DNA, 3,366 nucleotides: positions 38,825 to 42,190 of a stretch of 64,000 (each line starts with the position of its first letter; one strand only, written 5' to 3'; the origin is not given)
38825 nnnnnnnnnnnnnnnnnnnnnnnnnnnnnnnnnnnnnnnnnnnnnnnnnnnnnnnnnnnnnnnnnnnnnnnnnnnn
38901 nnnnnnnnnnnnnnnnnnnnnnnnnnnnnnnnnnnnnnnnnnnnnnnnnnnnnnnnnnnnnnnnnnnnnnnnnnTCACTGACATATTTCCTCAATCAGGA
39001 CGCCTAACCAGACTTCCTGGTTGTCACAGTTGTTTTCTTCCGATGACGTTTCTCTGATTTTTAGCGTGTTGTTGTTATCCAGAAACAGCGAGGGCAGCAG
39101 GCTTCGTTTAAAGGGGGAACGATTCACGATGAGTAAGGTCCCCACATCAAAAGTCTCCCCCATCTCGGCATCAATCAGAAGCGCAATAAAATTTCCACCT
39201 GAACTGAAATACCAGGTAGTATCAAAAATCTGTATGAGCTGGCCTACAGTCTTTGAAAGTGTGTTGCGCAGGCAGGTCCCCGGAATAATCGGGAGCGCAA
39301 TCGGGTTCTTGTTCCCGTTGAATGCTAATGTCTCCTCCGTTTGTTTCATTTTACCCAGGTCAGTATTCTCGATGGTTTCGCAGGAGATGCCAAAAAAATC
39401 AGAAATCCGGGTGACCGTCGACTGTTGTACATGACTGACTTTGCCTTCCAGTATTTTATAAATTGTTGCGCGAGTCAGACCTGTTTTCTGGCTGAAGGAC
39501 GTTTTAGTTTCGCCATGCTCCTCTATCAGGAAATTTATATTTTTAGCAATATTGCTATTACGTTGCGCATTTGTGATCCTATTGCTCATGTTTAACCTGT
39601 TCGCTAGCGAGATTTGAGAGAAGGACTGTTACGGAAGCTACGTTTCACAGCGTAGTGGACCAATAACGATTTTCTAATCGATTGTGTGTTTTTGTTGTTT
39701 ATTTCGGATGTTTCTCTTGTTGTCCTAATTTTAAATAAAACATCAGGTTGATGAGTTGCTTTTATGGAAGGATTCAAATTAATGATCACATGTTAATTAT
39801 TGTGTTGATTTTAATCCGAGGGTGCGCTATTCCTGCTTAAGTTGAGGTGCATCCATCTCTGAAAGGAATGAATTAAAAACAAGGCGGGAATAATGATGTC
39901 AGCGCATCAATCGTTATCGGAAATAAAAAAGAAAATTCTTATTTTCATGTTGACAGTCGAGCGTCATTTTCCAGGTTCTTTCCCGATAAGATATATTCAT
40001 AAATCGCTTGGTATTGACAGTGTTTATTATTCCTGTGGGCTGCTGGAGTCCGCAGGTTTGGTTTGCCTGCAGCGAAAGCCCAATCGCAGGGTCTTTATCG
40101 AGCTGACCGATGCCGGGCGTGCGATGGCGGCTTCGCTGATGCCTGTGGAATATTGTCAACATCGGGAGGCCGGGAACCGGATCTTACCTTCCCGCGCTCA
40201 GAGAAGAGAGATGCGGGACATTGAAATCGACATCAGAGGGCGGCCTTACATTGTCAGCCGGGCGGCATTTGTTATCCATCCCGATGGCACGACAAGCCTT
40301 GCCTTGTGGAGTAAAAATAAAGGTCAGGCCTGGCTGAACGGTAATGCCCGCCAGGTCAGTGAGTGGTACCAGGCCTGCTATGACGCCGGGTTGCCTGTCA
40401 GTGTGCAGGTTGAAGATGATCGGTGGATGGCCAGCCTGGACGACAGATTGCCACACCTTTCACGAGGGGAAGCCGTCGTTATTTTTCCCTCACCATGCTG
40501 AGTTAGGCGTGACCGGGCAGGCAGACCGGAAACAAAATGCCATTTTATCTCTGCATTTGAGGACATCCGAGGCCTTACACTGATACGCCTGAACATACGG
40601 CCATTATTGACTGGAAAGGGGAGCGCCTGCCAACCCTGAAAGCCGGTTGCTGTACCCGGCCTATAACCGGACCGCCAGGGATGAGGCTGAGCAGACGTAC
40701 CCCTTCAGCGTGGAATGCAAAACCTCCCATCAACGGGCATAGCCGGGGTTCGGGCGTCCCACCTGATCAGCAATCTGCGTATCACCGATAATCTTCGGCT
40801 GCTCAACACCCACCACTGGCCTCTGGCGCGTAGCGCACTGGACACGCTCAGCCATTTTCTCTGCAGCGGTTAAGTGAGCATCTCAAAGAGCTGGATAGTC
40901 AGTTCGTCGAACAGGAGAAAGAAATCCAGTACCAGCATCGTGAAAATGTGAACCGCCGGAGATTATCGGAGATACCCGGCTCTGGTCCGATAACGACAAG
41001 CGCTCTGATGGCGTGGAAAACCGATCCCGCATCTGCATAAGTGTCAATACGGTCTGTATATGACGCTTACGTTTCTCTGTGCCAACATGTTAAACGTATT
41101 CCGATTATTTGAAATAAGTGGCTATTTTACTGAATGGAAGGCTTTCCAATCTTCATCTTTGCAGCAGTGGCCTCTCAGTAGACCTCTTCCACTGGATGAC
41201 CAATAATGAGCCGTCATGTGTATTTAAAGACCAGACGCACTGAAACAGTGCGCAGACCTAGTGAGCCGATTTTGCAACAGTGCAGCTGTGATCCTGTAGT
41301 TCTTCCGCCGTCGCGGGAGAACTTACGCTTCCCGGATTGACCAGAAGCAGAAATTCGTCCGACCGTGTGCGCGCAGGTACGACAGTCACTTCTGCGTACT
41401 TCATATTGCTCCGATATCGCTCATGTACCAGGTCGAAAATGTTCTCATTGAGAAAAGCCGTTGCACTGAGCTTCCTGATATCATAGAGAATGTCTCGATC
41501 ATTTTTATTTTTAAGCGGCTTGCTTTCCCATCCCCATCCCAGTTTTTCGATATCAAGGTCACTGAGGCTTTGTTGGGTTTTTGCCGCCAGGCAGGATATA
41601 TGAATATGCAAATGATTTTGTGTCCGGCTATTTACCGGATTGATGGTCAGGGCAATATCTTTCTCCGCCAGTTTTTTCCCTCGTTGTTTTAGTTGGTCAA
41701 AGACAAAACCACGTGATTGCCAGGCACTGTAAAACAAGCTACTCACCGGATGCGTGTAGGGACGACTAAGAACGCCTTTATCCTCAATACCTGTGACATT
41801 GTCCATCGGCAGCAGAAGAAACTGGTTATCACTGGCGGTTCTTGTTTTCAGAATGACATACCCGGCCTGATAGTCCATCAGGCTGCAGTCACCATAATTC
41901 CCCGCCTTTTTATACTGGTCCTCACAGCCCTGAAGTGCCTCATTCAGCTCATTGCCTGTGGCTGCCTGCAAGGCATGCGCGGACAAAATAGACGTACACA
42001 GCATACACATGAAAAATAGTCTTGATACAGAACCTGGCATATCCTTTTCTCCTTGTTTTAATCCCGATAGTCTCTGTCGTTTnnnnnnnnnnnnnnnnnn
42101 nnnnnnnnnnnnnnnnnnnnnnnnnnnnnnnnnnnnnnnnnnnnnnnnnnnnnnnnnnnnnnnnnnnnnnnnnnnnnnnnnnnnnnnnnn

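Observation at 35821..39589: Compact cI-like repressor / YhhQ transporter / QueF / exported GuaD-paralog operon: candidate 7-deazapurine salvage or processing system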

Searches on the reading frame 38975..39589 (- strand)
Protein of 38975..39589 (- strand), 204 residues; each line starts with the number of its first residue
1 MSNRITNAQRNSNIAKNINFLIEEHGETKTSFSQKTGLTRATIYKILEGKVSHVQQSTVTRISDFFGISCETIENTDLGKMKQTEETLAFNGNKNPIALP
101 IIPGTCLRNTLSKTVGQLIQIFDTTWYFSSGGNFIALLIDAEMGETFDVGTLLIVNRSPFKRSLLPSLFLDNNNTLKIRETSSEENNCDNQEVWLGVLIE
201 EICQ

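Call 3: search_protein_families(library=pfam, proteins=[window:38975-39589:-], max_evalue=0.01)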
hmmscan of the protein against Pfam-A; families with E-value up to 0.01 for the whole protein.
window:38975-39589:- (204 aa): 3 families
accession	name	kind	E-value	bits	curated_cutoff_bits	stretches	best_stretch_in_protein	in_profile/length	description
PF13443.12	HTH_26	-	2.9e-07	31.1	22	1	18-73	2-57/63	Cro/C1-type HTH DNA-binding domain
PF01381.28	HTH_3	-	4e-05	24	23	1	24-71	7-53/55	Helix-turn-helix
PF12844.13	HTH_19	-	0.0036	17.6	30.2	1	16-69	2-54/64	Helix-turn-helix domain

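Call 4: search_protein_families(library=ncbifam, proteins=[window:38975-39589:-], max_evalue=0.01)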
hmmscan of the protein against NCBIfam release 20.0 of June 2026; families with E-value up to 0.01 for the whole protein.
window:38975-39589:- (204 aa): 1 family
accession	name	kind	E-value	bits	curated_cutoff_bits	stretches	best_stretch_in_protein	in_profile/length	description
TIGR03879.1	near_KaiC_dom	domain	0.0065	16.9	65.1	0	21-55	30-64/91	probable regulatory domain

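Call 38: search_solved_structures(query=A3, max_evalue=10, show_alignments=2)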
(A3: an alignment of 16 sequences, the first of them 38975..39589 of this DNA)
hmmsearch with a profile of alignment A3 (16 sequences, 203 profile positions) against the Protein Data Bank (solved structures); distinct sequences matched with E-value up to 10: 6.
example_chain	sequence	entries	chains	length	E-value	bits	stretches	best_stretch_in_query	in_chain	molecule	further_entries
5cy1_A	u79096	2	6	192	0.039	16.7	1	8-48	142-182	Transposon Tn3 resolvase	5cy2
8ezt_A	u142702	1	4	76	0.042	16.6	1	9-66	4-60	HipB(Lp)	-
7qca_SY0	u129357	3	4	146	0.086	15.6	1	57-172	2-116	40s ribosomal protein s24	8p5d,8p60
4y1p_A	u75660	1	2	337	0.5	13.1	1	47-116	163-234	3-isopropylmalate dehydrogenase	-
3b7h_A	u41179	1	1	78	0.84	12.3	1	19-69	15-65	Prophage Lp1 protein 11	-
2p5t_A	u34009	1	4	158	0.93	12.2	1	12-89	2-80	Putative transcriptional regulator PezA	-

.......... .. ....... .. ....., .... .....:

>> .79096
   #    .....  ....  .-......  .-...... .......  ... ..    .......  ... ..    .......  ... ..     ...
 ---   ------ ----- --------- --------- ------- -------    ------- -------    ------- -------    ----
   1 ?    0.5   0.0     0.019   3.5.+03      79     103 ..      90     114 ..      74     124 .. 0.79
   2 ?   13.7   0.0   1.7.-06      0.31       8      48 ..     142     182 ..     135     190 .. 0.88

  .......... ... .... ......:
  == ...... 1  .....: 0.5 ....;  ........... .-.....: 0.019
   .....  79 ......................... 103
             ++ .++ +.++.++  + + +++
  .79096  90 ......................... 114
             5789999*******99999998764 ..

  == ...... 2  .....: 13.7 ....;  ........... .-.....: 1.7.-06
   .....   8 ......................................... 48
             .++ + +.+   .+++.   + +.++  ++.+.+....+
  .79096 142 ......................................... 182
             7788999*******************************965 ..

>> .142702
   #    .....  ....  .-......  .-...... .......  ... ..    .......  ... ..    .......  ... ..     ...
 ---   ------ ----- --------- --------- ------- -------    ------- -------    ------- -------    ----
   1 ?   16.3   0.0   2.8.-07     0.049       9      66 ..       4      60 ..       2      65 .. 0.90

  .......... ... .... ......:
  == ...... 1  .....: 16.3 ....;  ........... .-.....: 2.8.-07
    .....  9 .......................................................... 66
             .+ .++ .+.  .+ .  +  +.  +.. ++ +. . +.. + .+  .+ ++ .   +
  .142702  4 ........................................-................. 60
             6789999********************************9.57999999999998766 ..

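Call 40: find_homologous_proteins(query=window:38975-39589:-, max_evalue=0.001)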
Query window:38975-39589:- (204 aa): 12 proteins with E <= 0.001 among 118 candidates.
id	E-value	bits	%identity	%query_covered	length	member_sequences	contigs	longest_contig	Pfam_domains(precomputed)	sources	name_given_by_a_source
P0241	5.2e-125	432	97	100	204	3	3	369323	PF13443.13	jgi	jgi:DNA-binding Xre family transcriptional regulator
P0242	9.5e-112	389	86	100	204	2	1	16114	PF01381.29,PF13443.13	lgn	-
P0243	7.3e-101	354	78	100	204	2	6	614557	PF13443.13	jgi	jgi:transcriptional regulator with XRE-family HTH domain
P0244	1.9e-77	277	65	99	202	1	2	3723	PF01381.29,PF13443.13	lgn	-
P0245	2.4e-51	192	49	100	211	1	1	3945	PF13443.13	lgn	-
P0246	4.8e-50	188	46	97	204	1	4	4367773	PF13443.13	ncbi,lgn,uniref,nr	ncbi:helix-turn-helix domain-containing protein [Dickeya lacustris]|uniref:Helix-turn-helix transcri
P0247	4.9e-50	188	46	97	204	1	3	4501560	PF13443.13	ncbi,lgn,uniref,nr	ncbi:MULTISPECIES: helix-turn-helix domain-containing protein [Dickeya]|uniref:HTH cro/C1-type domai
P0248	9.0e-50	187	46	97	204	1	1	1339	PF13443.13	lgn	-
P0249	1.7e-49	186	48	97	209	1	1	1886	PF13443.13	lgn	-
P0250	4.4e-45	172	45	97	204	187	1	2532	PF13443.13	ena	-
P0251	1.1e-42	164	43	97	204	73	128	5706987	PF13443.13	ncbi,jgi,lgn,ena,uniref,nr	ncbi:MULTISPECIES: helix-turn-helix domain-containing protein [Serratia]|jgi:DNA-binding Xre family 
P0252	4.9e-28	116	59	49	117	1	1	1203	PF13443.13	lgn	-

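Call 52: predict_structure(alignment_id=A4)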
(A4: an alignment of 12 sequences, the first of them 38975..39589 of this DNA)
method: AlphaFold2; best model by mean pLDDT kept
length: 204 residues; sequences in the alignment: 12
mean_pLDDT: 78.7   pTM: 0.63
mean pLDDT of the five models: 78.7, 62.5, 59.2, 55.0, 53.4
residues with pLDDT >= 90: 25; 70-90: 143; 50-70: 24; < 50: 12
segments of 3 or more residues with pLDDT < 50: 1-3, 182-189
pLDDT, mean of each block of 10 residues (from residue 1): 65 88 81 80 85 82 73 82 74 68 90 82 84 86 88 85 75 83 45 82 72
secondary structure, 60 per line:
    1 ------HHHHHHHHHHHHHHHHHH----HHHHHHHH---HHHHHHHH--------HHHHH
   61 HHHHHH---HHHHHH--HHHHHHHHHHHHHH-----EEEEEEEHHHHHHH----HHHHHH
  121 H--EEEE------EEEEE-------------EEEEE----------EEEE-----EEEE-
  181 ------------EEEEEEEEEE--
elements in order: H7-24 H29-36 H40-47 H56-66 H70-75 H78-91 E97-103 H104-110 H115-121 E124-127 E134-138 E152-156 E167-170 E176-179 E193-202

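Call 58: search_protein_families(library=pfam, alignment_id=A3, max_evalue=10)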
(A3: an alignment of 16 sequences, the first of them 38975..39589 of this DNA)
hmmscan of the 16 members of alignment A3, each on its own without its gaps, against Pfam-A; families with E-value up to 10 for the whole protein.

A. member 1, window:38975-39589:- (204 aa): 7 families
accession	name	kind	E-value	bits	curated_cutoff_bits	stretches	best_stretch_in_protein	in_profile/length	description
PF13443.12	HTH_26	-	2.9e-07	31.1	22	1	18-73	2-57/63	Cro/C1-type HTH DNA-binding domain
PF01381.28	HTH_3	-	4e-05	24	23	1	24-71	7-53/55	Helix-turn-helix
PF12844.13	HTH_19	-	0.0036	17.6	30.2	1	16-69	2-54/64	Helix-turn-helix domain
PF13560.12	HTH_31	-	0.017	15.9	27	1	25-69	13-57/64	Helix-turn-helix domain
PF21716.3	dnstrm_HI1420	-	0.028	14.7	27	1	30-69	47-85/90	Probable addiction module antidote protein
PF20317.4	HTH_60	-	0.071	13.9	24.1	1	11-64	3-58/140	Helix-turn-helix domain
PF02796.21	HTH_7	-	0.2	12.2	23.8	1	34-49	29-44/45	Helix-turn-helix domain of resolvase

B. families by the number of members that match (of 16 scanned): 20 families
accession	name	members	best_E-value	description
PF13443.12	HTH_26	16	1.2e-09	Cro/C1-type HTH DNA-binding domain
PF01381.28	HTH_3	16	1.6e-06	Helix-turn-helix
PF12844.13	HTH_19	16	0.00035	Helix-turn-helix domain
PF13560.12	HTH_31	15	1.9e-06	Helix-turn-helix domain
PF21716.3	dnstrm_HI1420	15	2.9e-05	Probable addiction module antidote protein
PF02796.21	HTH_7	14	0.00029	Helix-turn-helix domain of resolvase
PF04218.19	CENP-B_N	10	0.0099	CENP-B N-terminal DNA-binding domain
PF17723.7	RHH_8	3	0.044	Ribbon-Helix-Helix transcriptional regulator family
PF23092.1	Ubiquitin_6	2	0.042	Neuron navigator 1-like, ubiquitin-like domain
PF00717.28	Peptidase_S24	1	0.023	Peptidase S24-like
PF13542.12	HTH_Tnp_ISL3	1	0.023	Helix-turn-helix domain of transposase family ISL3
PF13551.12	HTH_29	1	0.038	Winged helix-turn helix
PF13384.12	HTH_23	1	0.044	Homeodomain-like domain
PF20317.4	HTH_60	1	0.071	Helix-turn-helix domain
PF09521.16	RE_NgoPII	1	0.099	NgoPII restriction endonuclease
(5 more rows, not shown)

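Call 75: fold_search(model_id=the predicted structure, library=pdb)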
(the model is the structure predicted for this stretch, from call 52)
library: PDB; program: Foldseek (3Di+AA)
matches with E <= 10: 420; with E <= 0.001: 2
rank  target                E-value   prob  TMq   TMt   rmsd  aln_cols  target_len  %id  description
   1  7jvt_C                2.3e-04  1.00  0.32  0.33  17.4       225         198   11  Crystal structure of a lambda-186 hybrid repressor (released 2021-09-08)
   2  7jvt_D                3.5e-04  1.00  0.32  0.33  18.5       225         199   12  Crystal structure of a lambda-186 hybrid repressor (released 2021-09-08)
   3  3bdn_A                2.7e-03  0.97  0.32  0.29  20.9       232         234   11  Crystal Structure of the Lambda Repressor (released 2008-04-15)
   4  3vk0_C                1.5e-02  1.00  0.34  0.74   3.1        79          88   11  Crystal Structure of hypothetical transcription factor NHTF from Neisseria (released 2012-03-14)
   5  3op9                  1.5e-02  1.00  0.28  0.52   9.8        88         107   17  Crystal structure of transcriptional regulator from Listeria innocua (released 2010-09-15)
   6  3vk0_A                1.5e-02  1.00  0.34  0.73   6.2        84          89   11  Crystal Structure of hypothetical transcription factor NHTF from Neisseria (released 2012-03-14)
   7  3vk0_B                1.5e-02  1.00  0.33  0.73   6.7        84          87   12  Crystal Structure of hypothetical transcription factor NHTF from Neisseria (released 2012-03-14)
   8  1y9q                  1.5e-02  1.00  0.33  0.37  10.8        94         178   19  Crystal Structure of HTH_3 family Transcriptional Regulator from Vibrio cholerae (released 2005-01-04)
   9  1jhh_A                2.2e-02  0.84  0.32  0.33  11.1       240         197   10  LEXA S119A MUTANT (released 2001-09-19)
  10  1jhf_A                2.5e-02  0.84  0.33  0.34  11.1       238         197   10  LEXA G85D MUTANT (released 2001-09-19)
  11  3qq6_B                2.8e-02  1.00  0.31  0.90   1.1        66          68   15  The N-terminal DNA binding domain of SinR from Bacillus subtilis (released 2011-06-15)
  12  3zkc_B                3.3e-02  1.00  0.29  0.88   1.1        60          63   17  Crystal structure of the master regulator for biofilm formation SinR in complex with DNA. (released 2013-03-06)
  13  7t5u                  3.5e-02  1.00  0.29  0.81   1.6        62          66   13  Structure of E. coli MS115-1 CapH N-terminal domain (released 2022-09-14)
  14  1b0n_A                3.7e-02  1.00  0.30  0.57   6.2        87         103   15  SINR PROTEIN/SINI PROTEIN COMPLEX (released 1999-01-13)
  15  3k2z_A                3.7e-02  0.84  0.30  0.32  13.4       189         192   13  Crystal structure of a LexA protein from Thermotoga maritima (released 2010-10-06)
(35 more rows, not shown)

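Call 88: search_protein_families(library=padloc, proteins=[window:38975-39589:-], max_evalue=0.01)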
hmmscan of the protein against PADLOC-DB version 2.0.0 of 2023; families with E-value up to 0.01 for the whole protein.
window:38975-39589:- (204 aa): 2 families
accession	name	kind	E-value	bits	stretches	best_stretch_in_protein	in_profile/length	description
PDLC04775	PDC-M69A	-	2.6e-05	22.7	1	13-91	7-82/113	-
PDLC02926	HTH_VI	-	0.0059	14.8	1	21-73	9-60/92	-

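Call 89: search_protein_families(library=phrogs, proteins=[window:38975-39589:-], max_evalue=0.01)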
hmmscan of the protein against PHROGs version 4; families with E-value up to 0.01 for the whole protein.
window:38975-39589:- (204 aa): 7 families
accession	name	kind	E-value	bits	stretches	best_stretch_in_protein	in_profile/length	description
phrog_8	-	transcription regulation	8.9e-09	36.2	1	1-69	62-131/346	transcriptional regulator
phrog_2967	-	transcription regulation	1e-06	29.5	1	9-71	6-67/225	transcriptional regulator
phrog_4583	-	transcription regulation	1e-05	26.4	1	10-71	7-67/81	transcriptional repressor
phrog_9425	-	transcription regulation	5.4e-05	23.9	1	25-71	19-65/72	transcriptional repressor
phrog_925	-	DNA, RNA and nucleotide metabolism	0.00024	21.8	1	21-51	12-42/67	HTH DNA binding protein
phrog_6223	-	transcription regulation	0.0012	19.9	1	23-65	14-56/73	transcriptional repressor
phrog_18104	-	transcription regulation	0.0098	16.8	0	35-67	22-53/57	transcriptional regulator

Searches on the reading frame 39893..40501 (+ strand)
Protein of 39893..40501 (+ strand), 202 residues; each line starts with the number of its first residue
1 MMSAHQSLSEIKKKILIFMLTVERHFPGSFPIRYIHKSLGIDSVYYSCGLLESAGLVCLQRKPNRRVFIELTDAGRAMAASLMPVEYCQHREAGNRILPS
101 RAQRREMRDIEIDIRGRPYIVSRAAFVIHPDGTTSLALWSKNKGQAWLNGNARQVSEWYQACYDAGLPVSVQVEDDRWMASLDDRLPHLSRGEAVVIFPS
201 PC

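Call 3: search_protein_families(library=pfam, proteins=[window:39893-40501:+], max_evalue=0.01)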
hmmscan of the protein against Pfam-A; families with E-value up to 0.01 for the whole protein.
window:39893-40501:+ (202 aa): 0 families

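Call 4: search_protein_families(library=ncbifam, proteins=[window:39893-40501:+], max_evalue=0.01)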
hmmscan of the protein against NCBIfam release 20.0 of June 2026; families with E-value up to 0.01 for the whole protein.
window:39893-40501:+ (202 aa): 0 families

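Call 54: search_protein_families(library=pfam, proteins=[window:39893-40501:+], max_evalue=1)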
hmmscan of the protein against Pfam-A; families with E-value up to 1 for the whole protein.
window:39893-40501:+ (202 aa): 1 family
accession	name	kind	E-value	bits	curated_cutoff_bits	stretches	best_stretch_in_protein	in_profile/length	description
PF21467.3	BetaGal_gal-bd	-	0.049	14.2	27.3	1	123-151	5-35/62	Beta-galactosidase, galactose-binding domain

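Call 88: search_protein_families(library=padloc, proteins=[window:39893-40501:+], max_evalue=0.01)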
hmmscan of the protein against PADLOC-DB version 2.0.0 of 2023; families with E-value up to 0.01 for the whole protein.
window:39893-40501:+ (202 aa): 0 families

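Call 89: search_protein_families(library=phrogs, proteins=[window:39893-40501:+], max_evalue=0.01)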
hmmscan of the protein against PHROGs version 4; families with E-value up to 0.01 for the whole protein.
window:39893-40501:+ (202 aa): 0 families

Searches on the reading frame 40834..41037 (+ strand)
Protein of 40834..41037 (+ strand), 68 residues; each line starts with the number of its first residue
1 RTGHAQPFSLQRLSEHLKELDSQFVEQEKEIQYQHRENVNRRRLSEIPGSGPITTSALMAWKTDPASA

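Call 101: search_protein_families(library=pfam, proteins=[window:40834-41037:+], max_evalue=0.1)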
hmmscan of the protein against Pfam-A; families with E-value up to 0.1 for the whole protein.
seq(68 aa): 3 families
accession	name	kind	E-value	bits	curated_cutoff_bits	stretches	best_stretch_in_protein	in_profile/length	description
PF12998.12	ING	-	0.032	15.2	23.9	1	7-39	13-45/102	Inhibitor of growth proteins N-terminal histone-binding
PF19579.4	FtsL_2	-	0.044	14.1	24.6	1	9-43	44-78/100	Bacteriodetes cell division protein (FtsL-like)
PF02371.22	Transposase_20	-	0.047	14.5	21.3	1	42-61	2-21/87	Transposase IS116/IS110/IS902 family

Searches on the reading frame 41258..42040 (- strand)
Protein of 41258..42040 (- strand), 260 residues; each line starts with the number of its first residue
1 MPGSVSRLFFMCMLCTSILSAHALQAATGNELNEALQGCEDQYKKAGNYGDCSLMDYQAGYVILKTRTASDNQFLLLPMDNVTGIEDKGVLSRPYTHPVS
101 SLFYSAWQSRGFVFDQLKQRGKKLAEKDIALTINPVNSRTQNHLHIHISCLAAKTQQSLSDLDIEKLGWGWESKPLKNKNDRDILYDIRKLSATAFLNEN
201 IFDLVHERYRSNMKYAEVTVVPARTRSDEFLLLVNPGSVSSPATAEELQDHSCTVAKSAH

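Call 3: search_protein_families(library=pfam, proteins=[window:41258-42040:-], max_evalue=0.01)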
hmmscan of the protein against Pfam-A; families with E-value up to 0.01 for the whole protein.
window:41258-42040:- (260 aa): 1 family
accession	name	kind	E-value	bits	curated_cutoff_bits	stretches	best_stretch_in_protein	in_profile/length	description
PF02611.20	CDH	-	3.8e-43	148.1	25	1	37-255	10-223/224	CDP-diacylglycerol pyrophosphatase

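Call 4: search_protein_families(library=ncbifam, proteins=[window:41258-42040:-], max_evalue=0.01)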
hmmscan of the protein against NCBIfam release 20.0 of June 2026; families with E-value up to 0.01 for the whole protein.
window:41258-42040:- (260 aa): 5 families
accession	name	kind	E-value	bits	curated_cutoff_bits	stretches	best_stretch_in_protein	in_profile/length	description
NF003982.0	PRK05471.1-1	equivalog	2.5e-40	138.5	441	1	38-258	51-260/262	CDP-diacylglycerol diphosphatase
NF003986.0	PRK05471.1-5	equivalog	9.5e-38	129.8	252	1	12-258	17-257/261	CDP-diacylglycerol diphosphatase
NF003984.0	PRK05471.1-3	equivalog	1.3e-26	93.4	423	1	25-257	36-260/265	CDP-diacylglycerol diphosphatase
TIGR00672.1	cdh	equivalog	2e-26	93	375.35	1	9-255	7-248/250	CDP-diacylglycerol diphosphatase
NF003987.0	PRK05471.1-6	equivalog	1.9e-25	89.8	430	1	26-258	26-250/251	CDP-diacylglycerol diphosphatase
